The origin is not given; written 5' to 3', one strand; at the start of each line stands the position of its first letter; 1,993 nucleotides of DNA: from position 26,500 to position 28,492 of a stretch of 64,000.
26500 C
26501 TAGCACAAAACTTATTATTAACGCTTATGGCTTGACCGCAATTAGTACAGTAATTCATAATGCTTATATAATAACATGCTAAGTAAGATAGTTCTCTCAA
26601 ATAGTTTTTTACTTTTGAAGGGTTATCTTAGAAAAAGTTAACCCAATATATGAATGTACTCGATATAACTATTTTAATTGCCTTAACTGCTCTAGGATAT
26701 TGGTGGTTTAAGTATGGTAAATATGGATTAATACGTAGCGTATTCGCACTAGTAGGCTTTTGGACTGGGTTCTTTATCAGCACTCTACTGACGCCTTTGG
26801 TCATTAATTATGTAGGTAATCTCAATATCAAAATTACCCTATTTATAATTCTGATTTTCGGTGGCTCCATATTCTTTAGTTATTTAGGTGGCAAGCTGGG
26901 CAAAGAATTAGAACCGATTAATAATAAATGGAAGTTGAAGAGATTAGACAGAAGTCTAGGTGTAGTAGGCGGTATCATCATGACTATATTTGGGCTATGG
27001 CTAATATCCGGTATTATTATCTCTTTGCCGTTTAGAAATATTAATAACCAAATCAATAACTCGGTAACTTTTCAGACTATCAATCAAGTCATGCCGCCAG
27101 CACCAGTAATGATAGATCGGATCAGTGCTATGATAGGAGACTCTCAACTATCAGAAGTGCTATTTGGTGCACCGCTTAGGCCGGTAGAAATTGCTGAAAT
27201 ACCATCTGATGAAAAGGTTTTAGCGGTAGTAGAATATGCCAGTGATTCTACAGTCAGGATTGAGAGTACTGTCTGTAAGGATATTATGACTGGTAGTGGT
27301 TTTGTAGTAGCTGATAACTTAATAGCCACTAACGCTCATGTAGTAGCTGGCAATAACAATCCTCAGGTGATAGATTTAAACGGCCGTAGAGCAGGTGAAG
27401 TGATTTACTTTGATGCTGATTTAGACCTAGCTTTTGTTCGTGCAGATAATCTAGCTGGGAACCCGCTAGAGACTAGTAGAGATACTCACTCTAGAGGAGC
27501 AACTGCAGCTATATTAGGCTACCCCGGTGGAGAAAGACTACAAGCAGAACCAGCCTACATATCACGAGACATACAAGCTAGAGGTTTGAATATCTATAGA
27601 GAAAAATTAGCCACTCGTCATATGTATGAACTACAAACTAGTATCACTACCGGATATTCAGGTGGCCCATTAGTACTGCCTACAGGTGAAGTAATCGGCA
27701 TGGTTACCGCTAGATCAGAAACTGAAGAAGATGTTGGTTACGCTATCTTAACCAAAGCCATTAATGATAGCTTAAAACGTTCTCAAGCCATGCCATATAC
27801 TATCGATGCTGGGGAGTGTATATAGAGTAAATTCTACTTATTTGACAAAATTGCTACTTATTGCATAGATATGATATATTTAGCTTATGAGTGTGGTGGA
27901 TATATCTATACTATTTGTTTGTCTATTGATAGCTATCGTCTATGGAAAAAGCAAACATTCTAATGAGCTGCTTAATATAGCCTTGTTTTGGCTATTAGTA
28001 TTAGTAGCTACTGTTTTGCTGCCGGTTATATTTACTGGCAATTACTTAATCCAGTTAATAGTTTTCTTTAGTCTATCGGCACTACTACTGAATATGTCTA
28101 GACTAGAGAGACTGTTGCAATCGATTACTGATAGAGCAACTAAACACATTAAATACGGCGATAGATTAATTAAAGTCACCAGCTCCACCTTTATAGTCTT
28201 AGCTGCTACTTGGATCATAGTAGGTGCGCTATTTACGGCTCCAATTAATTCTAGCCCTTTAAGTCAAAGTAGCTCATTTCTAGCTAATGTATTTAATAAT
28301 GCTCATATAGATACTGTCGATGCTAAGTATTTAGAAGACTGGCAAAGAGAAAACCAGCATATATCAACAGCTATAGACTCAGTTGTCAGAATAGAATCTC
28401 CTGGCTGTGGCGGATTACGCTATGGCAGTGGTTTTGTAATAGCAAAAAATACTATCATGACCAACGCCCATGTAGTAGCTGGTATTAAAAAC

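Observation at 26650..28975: Tandem paralogous CvpA-fused trypsin-like serine proteases (MarP/Rv3671c architecture)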

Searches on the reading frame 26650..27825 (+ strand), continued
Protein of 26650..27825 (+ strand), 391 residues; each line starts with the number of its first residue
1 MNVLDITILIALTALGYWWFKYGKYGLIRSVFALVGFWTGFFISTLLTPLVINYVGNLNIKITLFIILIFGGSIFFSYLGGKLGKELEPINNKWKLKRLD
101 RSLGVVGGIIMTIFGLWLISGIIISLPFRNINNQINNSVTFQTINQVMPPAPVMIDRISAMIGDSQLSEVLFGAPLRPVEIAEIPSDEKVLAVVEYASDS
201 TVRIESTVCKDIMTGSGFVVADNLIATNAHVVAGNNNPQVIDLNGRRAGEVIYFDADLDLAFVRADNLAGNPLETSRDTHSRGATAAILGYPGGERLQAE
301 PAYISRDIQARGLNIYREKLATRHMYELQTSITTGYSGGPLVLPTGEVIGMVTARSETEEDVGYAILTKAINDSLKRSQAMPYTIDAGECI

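Call 15: find_encoding_contigs(protein=P0003, flank=8000, max_places=3)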
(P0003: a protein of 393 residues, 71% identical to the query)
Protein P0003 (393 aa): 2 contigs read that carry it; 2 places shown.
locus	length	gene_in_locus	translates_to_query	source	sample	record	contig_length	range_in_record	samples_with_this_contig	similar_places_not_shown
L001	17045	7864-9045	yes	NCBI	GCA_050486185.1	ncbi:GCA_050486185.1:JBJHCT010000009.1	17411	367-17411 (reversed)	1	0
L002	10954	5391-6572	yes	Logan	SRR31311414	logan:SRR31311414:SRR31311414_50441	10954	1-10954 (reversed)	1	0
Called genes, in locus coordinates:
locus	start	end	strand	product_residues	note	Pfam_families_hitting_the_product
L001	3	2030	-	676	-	?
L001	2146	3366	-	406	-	PF08529:NusA_N, PF00575:S1 (weak), PF13184:KH_NusA_1st, PF26594:KH_NusA_2nd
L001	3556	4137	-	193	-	PF01351:RNase_HII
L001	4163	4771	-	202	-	PF01245:Ribosomal_L19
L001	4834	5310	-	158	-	-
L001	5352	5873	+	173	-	PF00588:SpoU_methylase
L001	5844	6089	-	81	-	-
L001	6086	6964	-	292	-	PF00188:CAP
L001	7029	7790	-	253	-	PF13240:Zn_Ribbon_1 (weak), PF03703:bPH_2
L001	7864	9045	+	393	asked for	PF02674:Colicin_V, PF00089:Trypsin, PF13365:Trypsin_2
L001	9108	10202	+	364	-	PF00089:Trypsin, PF13365:Trypsin_2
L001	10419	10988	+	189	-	-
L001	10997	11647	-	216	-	-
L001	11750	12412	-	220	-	PF00565:SNase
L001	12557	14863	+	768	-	-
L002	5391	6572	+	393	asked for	PF02674:Colicin_V, PF00089:Trypsin, PF13365:Trypsin_2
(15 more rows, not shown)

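Call 16: find_encoding_contigs(protein=P0002, flank=8000, max_places=3)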
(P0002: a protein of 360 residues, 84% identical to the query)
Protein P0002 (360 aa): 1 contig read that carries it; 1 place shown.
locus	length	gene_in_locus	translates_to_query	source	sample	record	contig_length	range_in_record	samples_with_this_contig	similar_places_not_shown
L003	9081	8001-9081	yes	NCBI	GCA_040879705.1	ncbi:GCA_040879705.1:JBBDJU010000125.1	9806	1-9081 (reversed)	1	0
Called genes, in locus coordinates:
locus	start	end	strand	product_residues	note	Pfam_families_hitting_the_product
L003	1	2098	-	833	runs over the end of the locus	PF02861:Clp_N, PF05621:TniB (weak), PF00004:AAA, PF17871:AAA_lid_9, PF00004:AAA, PF07724:AAA_2, PF07728:AAA_5, PF10431:ClpB_D2-small, +13 more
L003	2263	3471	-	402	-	PF08529:NusA_N, PF00575:S1 (weak), PF13184:KH_NusA_1st, PF26594:KH_NusA_2nd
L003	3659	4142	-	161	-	PF01351:RNase_HII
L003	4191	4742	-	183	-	PF01245:Ribosomal_L19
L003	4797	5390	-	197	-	-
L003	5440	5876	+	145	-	PF00588:SpoU_methylase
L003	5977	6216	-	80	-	-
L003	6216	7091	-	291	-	PF00188:CAP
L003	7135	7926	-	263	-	PF13240:Zn_Ribbon_1, PF13248:Zn_ribbon_3 (weak), PF03703:bPH_2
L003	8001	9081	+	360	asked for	PF02674:Colicin_V, PF00089:Trypsin, PF13365:Trypsin_2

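Call 17: find_encoding_contigs(protein=P0008, flank=6000, max_places=2)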
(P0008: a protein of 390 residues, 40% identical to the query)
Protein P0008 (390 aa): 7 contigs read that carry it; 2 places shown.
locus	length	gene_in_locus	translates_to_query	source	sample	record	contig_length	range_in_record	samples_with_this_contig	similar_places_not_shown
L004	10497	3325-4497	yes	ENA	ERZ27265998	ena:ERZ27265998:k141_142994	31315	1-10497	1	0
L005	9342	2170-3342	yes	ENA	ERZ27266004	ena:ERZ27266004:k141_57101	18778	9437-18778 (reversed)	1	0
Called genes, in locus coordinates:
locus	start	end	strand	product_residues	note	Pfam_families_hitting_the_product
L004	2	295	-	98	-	?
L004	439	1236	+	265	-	PF02274:ADI (weak), PF19420:DDAH_eukar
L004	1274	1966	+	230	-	PF09335:VTT_dom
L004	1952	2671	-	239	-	PF00027:cNMP_binding, PF13545:HTH_Crp_2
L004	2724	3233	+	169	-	PF10648:Gmad2 (weak)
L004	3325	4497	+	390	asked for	PF02674:Colicin_V, PF00089:Trypsin, PF13365:Trypsin_2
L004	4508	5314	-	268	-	PF14067:LssY_C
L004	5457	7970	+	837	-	PF00690:Cation_ATPase_N, PF03739:LptF_LptG (faint), PF00122:E1-E2_ATPase, PF00702:Hydrolase, PF08282:Hydrolase_3 (faint), PF00689:Cation_ATPase_C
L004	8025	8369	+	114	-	-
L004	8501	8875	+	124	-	-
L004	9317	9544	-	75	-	-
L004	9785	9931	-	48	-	-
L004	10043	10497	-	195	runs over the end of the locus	PF01300:Sua5_yciO_yrdC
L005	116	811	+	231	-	PF09335:VTT_dom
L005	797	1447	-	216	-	PF00027:cNMP_binding, PF13545:HTH_Crp_2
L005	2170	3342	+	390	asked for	PF02674:Colicin_V, PF00089:Trypsin, PF13365:Trypsin_2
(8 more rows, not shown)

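Call 18: find_encoding_contigs(protein=P0011, flank=6000, max_places=2)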
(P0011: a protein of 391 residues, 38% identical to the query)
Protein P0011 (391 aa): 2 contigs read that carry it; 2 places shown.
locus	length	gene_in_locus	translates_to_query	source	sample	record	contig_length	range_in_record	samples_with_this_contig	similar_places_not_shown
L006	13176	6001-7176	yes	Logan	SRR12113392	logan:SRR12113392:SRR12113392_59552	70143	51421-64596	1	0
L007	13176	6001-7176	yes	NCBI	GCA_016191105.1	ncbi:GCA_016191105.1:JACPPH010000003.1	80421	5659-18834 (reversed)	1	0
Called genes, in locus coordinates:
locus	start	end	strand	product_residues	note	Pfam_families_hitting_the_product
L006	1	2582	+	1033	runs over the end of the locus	PF02384:N6_Mtase, PF07669:Eco57I (weak), PF18135:Type_ISP_C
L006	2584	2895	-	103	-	-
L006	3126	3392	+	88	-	-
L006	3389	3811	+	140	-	-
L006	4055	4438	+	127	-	PF02661:Fic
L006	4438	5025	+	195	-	PF08002:DUF1697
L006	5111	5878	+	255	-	-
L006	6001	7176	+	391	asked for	PF02674:Colicin_V, PF00089:Trypsin, PF13365:Trypsin_2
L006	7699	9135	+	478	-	PF11074:DUF2779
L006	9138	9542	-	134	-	PF07784:DUF1622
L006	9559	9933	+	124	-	PF01050:MannoseP_isomer (weak), PF03079:ARD (weak), PF05899:Cupin_3 (weak), PF02311:AraC_binding (weak), PF07883:Cupin_2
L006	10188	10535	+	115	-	PF02325:CCB3_YggT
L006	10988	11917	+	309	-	PF00890:FAD_binding_2 (weak), PF01134:GIDA (faint), PF01266:DAO (faint), PF01946:Thi4 (faint), PF07992:Pyr_redox_2, PF12831:FAD_oxidored (weak), PF13738:Pyr_redox_3, PF00070:Pyr_redox, +2 more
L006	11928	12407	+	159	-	PF00583:Acetyltransf_1, PF13673:Acetyltransf_10, PF13508:Acetyltransf_7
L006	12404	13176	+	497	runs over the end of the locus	PF03583:LIP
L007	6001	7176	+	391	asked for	PF02674:Colicin_V, PF00089:Trypsin, PF13365:Trypsin_2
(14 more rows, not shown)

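Call 49: predict_structure(alignment_id=A2)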
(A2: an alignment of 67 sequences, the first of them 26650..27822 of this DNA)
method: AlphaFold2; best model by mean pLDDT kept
length: 391 residues; sequences in the alignment: 67
mean_pLDDT: 87.0   pTM: 0.66
mean pLDDT of the five models: 87.0, 85.7, 85.7, 85.3, 84.2
residues with pLDDT >= 90: 208; 70-90: 149; 50-70: 22; < 50: 12
segments of 3 or more residues with pLDDT < 50: 164-175
pLDDT, mean of each block of 10 residues (from residue 1): 82 78 77 90 90 87 89 93 89 83 81 79 73 78 78 65 48 51 87 97 93 95 97 97 97 97 98 96 95 95 92 86 93 94 98 91 96 93 92 84
secondary structure, 60 per line:
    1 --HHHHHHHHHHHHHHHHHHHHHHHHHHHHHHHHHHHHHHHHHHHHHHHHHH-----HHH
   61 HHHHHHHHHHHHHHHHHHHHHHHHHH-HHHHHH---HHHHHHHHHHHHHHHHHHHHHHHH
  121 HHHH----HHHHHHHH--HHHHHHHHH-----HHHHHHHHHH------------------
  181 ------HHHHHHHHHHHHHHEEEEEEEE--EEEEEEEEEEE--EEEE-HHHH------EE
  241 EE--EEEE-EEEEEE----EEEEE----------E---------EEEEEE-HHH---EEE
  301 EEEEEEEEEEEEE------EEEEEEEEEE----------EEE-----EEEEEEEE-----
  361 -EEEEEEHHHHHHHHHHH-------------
elements in order: H3-52 H58-86 H88-93 H97-124 H129-136 H139-147 H153-162 H187-200 E201-208 E211-221 E224-227 H229-232 E239-242 E245-248 E250-255 E260-264 E285-290 E298-313 E320-329 E340-342 E348-355 E362-367 H368-378

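Call 63: fold_search(model_id=the predicted structure, library=pdb)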
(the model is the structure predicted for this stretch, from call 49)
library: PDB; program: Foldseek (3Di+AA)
matches with E <= 10: 1705; with E <= 0.001: 1554
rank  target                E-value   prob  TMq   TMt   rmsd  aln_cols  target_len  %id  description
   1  3k6y                  3.2e-21  1.00  0.53  0.90   2.7       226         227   30  Crystal structure of Rv3671c protease from M. tuberculosis, active form (released 2010-10-13)
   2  3lt3_A                2.4e-19  1.00  0.48  0.87   2.9       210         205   29  Crystal structure of Rv3671c from M. tuberculosis H37Rv, Ser343Ala mutant, inactive form (released 2010-11-03)
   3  3lt3_B                5.4e-18  1.00  0.46  0.88   2.7       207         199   31  Crystal structure of Rv3671c from M. tuberculosis H37Rv, Ser343Ala mutant, inactive form (released 2010-11-03)
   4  3k6z_A                9.3e-18  1.00  0.46  0.88   2.5       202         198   31  Crystal structure of Rv3671c protease, inactive form (released 2010-10-13)
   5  3k6z_B                1.6e-17  1.00  0.46  0.89   2.5       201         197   31  Crystal structure of Rv3671c protease, inactive form (released 2010-10-13)
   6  3qo6_C                2.0e-14  1.00  0.44  0.52   5.7       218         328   22  Crystal structure analysis of the plant protease Deg1 (released 2011-05-04)
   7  3gdv_B                2.0e-14  1.00  0.43  0.58   8.8       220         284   21  Crystal structure of DegS H198P/D320A mutant modified by DFP and in complex with YQF peptide (released 2009-03-31)
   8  3lgv_C                2.3e-14  1.00  0.42  0.77   5.8       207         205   24  H198P mutant of the DegS-deltaPDZ protease (released 2010-08-25)
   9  3nzi_A                2.5e-14  1.00  0.43  0.78   3.2       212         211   27  Substrate induced remodeling of the active site regulates HtrA1 activity (released 2011-02-23)
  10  2r3y_B                2.6e-14  1.00  0.43  0.60   3.6       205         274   23  Crystal structure of the DegS protease in complex with the YWF activating peptide (released 2007-11-27)
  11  5jd8                  2.7e-14  1.00  0.41  0.58   4.3       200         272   24  Crystal structure of the serine endoprotease from Yersinia pestis (released 2016-05-04)
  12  3lgv_H                2.7e-14  1.00  0.42  0.81   4.9       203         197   23  H198P mutant of the DegS-deltaPDZ protease (released 2010-08-25)
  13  3lgv_B                2.9e-14  1.00  0.42  0.77   4.4       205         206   23  H198P mutant of the DegS-deltaPDZ protease (released 2010-08-25)
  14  3lgv_I                3.1e-14  1.00  0.41  0.80   4.4       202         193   23  H198P mutant of the DegS-deltaPDZ protease (released 2010-08-25)
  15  2qf0_F                3.2e-14  1.00  0.43  0.77   4.1       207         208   22  Structure of the delta PDZ truncation of the DegS protease (released 2007-12-11)
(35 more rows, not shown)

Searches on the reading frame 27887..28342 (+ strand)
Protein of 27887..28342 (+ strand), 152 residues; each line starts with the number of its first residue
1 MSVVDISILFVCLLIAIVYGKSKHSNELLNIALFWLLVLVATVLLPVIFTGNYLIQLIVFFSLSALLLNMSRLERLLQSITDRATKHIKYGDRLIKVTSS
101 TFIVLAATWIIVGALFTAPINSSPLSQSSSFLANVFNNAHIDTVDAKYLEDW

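Call 40: search_protein_families(library=pfam, proteins=[window:27887-28342:+], max_evalue=10)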
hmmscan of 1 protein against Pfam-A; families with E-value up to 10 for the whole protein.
seq(152 aa): 10 families
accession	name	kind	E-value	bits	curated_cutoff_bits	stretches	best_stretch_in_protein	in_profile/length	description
PF03706.18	LPG_synthase_TM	-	0.0082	16.1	33.4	1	3-118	118-232/302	Lysylphosphatidylglycerol synthase TM region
PF00115.25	COX1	-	0.055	12.8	34.8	1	7-143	59-199/436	Cytochrome C and Quinol oxidase polypeptide I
PF04932.20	Wzy_C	-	0.17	12.1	31.7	1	9-142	2-132/149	O-Antigen ligase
PF25547.1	WXG100_2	-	0.19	12.1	27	1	71-133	82-144/150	WXG100 like domain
PF10272.14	Tmpp129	-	0.21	11.4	27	1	9-113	50-158/349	Putative transmembrane protein precursor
PF03383.21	Serpentine_r_xa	-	0.32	11.4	22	1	50-140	52-131/153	Caenorhabditis serpentine receptor-like protein, class xa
PF05875.18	Ceramidase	-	0.33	10.8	32.5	1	6-111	83-185/259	Ceramidase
PF06979.18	TMEM70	-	0.46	10.9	22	1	54-116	13-73/157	TMEM70/TMEM186/TMEM223 protein family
PF18949.5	DUF5693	-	2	7.2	29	1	8-115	325-427/609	Family of unknown function (DUF5693)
PF13789.11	DUF4181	-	6.2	7.8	25.4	1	22-68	27-73/108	Domain of unknown function (DUF4181)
